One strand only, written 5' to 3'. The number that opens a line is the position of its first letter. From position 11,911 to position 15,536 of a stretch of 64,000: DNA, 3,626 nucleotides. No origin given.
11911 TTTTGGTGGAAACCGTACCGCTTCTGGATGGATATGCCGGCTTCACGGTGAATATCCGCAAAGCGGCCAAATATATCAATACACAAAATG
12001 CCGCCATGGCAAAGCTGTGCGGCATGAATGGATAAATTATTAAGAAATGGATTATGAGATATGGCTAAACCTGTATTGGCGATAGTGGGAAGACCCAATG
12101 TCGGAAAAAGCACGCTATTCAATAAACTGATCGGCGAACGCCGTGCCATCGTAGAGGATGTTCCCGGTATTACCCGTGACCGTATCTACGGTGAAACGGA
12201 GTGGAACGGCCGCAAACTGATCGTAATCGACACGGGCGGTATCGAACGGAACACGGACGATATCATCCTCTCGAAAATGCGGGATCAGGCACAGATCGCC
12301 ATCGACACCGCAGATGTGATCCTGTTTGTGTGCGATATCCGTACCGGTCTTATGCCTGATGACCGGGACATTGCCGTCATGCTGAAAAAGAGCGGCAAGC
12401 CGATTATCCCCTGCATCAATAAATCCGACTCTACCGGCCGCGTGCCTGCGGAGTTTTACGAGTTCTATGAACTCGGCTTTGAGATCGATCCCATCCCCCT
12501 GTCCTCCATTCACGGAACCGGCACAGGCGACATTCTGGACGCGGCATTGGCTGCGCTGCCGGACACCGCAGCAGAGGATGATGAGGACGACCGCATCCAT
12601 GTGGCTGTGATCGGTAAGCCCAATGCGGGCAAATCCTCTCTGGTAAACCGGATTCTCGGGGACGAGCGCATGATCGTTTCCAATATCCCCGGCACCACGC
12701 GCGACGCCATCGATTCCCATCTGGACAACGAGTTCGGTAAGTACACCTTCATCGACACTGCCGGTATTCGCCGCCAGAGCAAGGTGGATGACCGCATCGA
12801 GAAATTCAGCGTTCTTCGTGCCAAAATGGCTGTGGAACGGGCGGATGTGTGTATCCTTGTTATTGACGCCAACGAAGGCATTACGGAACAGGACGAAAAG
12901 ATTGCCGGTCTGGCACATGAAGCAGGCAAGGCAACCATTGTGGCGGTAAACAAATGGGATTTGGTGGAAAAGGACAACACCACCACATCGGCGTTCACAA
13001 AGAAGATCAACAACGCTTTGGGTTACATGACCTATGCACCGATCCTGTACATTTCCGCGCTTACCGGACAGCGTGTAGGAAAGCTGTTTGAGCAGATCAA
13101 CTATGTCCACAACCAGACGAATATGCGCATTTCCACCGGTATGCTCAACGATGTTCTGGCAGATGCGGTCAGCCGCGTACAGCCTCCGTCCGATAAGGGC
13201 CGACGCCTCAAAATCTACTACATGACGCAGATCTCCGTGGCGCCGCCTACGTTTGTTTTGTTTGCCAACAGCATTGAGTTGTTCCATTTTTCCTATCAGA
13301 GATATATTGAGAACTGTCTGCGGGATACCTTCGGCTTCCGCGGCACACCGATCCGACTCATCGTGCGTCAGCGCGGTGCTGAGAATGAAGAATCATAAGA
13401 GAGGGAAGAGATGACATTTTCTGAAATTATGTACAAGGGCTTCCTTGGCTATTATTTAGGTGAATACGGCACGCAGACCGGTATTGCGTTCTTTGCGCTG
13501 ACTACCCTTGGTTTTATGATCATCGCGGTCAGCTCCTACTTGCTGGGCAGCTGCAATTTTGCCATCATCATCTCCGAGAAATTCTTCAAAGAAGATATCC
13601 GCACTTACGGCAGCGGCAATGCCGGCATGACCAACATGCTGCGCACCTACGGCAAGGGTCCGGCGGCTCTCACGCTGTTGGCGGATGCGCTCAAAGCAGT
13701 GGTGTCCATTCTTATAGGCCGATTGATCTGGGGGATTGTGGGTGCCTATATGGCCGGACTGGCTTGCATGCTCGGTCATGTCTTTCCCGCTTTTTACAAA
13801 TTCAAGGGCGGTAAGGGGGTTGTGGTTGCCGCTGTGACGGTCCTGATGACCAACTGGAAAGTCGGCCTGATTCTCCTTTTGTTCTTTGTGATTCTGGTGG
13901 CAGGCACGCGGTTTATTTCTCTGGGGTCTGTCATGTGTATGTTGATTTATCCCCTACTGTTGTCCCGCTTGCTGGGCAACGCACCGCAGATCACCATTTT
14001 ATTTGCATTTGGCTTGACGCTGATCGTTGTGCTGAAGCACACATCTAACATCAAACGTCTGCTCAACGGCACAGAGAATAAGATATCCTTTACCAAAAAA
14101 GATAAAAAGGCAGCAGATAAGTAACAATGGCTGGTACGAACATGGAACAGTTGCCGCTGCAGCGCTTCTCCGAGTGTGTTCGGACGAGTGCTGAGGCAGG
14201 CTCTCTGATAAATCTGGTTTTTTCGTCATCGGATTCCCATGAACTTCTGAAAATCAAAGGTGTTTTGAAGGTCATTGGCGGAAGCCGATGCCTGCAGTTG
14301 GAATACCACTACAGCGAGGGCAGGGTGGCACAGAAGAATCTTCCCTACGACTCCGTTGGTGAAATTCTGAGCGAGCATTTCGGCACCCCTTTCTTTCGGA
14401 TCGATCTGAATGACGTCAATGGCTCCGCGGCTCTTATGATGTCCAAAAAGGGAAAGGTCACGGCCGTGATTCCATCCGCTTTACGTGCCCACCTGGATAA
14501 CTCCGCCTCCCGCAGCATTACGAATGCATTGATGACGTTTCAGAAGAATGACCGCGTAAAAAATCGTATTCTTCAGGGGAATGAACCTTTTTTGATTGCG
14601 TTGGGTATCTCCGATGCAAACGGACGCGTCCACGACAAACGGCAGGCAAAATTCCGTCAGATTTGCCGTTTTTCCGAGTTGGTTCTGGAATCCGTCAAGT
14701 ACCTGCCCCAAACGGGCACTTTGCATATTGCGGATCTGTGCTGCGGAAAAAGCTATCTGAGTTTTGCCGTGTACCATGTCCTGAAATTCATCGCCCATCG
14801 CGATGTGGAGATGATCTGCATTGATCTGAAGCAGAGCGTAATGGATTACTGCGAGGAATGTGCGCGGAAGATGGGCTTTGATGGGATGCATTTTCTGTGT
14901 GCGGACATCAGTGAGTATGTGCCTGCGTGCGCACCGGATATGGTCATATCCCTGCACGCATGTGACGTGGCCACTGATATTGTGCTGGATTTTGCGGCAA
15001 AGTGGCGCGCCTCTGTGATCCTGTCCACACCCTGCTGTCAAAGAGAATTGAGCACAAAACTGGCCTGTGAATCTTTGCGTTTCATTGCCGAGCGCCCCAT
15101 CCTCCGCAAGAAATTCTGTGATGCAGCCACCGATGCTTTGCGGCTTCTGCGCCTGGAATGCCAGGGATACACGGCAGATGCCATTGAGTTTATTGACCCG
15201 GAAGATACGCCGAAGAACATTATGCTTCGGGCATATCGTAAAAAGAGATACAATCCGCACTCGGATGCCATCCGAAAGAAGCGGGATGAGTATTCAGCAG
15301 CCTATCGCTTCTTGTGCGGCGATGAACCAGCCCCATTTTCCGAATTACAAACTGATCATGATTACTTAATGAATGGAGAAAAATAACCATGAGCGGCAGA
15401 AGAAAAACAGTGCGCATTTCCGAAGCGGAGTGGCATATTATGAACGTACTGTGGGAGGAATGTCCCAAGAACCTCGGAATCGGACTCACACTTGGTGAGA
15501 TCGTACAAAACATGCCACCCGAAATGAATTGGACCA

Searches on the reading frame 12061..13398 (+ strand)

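Call 75: search_protein_families(library=pfam, proteins=[window:12061-13398:+], max_evalue=0.00001)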
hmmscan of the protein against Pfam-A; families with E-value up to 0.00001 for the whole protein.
window:12061-13398:+ (445 aa): 9 families
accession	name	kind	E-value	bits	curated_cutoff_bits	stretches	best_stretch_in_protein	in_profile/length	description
PF01926.29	MMR_HSR1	-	5.8e-60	200.8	21.9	2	6-121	2-113/113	50S ribosome-binding GTPase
PF14714.11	KH_dom-like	-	7.6e-36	122.7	27.3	1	356-436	1-81/81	KH-domain-like of EngA bacterial GTPase enzymes, C-terminal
PF00009.33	GTP_EFTU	-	6.1e-29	101.4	26.5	2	179-347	4-183/188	Elongation factor Tu GTP binding domain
PF02421.24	FeoB_N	-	5.8e-27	94.6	27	2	180-346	2-156/156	Ferrous iron transport protein B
PF00350.29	Dynamin_N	-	6.7e-17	62.5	27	0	181-214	1-34/168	Dynamin family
PF04548.22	AIG1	-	3.8e-14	53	27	1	7-109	4-108/212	AIG1 family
PF03193.22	RsgA_GTPase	-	1e-10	42.1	30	0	254-346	16-104/174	RsgA GTPase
PF08477.19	Roc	-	2.9e-06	27.9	27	0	181-299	2-118/119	Ras of Complex, Roc, domain of DAPkinase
PF00071.28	Ras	-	3.9e-06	27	21.6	0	181-346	2-156/162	Ras family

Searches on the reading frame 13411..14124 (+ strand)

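Call 75: search_protein_families(library=pfam, proteins=[window:13411-14124:+], max_evalue=0.00001)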
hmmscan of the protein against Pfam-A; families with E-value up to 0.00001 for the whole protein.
window:13411-14124:+ (237 aa): 1 family
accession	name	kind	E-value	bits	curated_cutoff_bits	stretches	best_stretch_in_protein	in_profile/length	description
PF02660.20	G3P_acyltransf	-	8e-48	163.1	24.1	1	42-217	2-164/164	Glycerol-3-phosphate acyltransferase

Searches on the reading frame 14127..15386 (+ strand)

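Call 75: search_protein_families(library=pfam, proteins=[window:14127-15386:+], max_evalue=0.00001)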
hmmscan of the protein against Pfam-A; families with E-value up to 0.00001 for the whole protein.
window:14127-15386:+ (419 aa): 2 families
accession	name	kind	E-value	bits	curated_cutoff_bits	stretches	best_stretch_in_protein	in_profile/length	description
PF13679.12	Methyltransf_32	-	2.2e-31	109.2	27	1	175-310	2-142/143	Methyltransferase domain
PF13847.12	Methyltransf_31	-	1.3e-07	31.8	27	1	199-279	5-84/145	Methyltransferase domain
